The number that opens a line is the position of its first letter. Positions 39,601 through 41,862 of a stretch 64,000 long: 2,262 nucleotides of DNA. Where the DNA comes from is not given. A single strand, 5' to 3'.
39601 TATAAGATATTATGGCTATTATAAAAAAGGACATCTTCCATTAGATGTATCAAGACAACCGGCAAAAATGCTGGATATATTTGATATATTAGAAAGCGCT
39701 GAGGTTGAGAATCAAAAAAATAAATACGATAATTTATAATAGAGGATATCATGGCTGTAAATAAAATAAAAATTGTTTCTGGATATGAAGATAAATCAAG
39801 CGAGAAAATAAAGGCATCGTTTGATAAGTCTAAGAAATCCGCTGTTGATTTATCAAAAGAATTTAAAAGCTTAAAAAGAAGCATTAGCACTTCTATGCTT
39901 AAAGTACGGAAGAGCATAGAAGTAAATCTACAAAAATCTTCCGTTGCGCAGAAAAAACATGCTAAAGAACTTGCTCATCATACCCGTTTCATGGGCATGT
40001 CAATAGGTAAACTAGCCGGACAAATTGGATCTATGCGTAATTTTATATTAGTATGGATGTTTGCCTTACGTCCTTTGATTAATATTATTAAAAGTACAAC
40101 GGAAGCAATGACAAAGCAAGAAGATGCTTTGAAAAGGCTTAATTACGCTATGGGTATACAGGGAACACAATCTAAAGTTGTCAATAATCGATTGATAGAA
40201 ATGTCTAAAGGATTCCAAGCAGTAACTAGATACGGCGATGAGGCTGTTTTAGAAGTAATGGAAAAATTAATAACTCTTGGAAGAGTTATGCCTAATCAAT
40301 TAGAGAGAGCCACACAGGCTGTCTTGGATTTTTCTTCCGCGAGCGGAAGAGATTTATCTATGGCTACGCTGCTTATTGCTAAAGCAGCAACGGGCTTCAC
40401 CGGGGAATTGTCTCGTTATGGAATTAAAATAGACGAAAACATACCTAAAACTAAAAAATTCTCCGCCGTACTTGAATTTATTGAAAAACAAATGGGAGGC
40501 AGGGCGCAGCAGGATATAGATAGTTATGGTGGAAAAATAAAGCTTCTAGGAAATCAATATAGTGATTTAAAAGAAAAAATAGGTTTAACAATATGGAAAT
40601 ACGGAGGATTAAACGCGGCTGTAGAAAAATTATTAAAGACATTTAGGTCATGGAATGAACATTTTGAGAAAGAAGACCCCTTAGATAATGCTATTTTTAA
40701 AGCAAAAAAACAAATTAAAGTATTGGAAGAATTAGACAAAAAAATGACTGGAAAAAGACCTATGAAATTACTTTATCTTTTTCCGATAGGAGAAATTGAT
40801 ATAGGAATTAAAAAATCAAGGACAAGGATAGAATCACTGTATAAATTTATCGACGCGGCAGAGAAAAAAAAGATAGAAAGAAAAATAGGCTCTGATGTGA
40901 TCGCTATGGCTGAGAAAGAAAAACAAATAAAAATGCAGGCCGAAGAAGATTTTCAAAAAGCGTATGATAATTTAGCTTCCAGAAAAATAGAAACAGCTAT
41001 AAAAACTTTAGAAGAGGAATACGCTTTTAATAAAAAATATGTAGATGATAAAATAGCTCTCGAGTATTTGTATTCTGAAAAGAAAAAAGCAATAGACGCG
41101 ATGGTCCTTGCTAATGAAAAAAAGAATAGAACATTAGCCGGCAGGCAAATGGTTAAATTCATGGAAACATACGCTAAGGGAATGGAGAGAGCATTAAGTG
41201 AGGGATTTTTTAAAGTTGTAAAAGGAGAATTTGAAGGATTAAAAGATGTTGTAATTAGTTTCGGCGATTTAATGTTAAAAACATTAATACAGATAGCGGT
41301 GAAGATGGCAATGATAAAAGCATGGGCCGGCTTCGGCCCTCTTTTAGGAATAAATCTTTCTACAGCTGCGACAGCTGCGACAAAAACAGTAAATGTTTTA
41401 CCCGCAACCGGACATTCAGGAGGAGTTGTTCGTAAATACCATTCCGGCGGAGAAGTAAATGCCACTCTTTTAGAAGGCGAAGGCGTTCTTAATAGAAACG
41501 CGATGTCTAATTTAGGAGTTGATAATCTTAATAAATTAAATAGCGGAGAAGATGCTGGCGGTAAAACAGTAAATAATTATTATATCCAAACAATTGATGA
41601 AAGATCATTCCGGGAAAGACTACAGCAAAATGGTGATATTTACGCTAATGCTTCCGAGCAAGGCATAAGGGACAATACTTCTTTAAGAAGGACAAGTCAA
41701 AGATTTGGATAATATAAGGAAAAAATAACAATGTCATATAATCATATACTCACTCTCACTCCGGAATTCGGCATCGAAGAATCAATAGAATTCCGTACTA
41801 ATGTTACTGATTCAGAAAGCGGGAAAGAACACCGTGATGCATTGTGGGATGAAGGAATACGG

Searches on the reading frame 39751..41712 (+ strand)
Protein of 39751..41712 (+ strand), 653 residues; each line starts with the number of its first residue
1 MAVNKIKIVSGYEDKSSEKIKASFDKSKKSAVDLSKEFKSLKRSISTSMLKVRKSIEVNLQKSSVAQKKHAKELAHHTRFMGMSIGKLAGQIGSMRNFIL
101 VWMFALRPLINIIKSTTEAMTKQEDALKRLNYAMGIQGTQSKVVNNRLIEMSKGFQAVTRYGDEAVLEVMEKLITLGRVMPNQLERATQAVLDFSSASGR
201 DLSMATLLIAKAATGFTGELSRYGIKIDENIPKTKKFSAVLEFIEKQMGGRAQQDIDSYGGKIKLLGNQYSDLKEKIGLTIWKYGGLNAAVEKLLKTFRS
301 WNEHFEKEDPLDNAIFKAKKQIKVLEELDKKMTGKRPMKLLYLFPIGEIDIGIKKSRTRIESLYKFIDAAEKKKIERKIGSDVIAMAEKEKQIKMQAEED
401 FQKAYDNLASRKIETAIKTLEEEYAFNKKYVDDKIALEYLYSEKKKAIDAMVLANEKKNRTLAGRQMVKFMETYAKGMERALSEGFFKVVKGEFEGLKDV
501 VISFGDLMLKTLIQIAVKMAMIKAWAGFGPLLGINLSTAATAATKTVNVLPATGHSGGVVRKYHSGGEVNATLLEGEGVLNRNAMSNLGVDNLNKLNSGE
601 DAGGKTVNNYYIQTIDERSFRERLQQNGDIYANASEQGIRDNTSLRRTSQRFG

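Call 9: search_protein_families(library=phrogs, proteins=[window:39751-41712:+])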
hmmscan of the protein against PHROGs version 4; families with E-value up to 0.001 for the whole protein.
window:39751-41712:+ (653 aa): 4 families
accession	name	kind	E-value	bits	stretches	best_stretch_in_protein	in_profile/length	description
phrog_339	-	tail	4.5e-09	36.1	1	17-629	494-1081/1123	tail length tape measure protein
phrog_24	-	tail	1.1e-08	34.7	1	504-607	887-988/1151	tail length tape measure protein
phrog_27166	-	tail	5.3e-07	29.3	1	105-229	65-186/751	tail length tape measure protein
phrog_4498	-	tail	0.00063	19.8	1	95-204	114-222/381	tail length tape measure protein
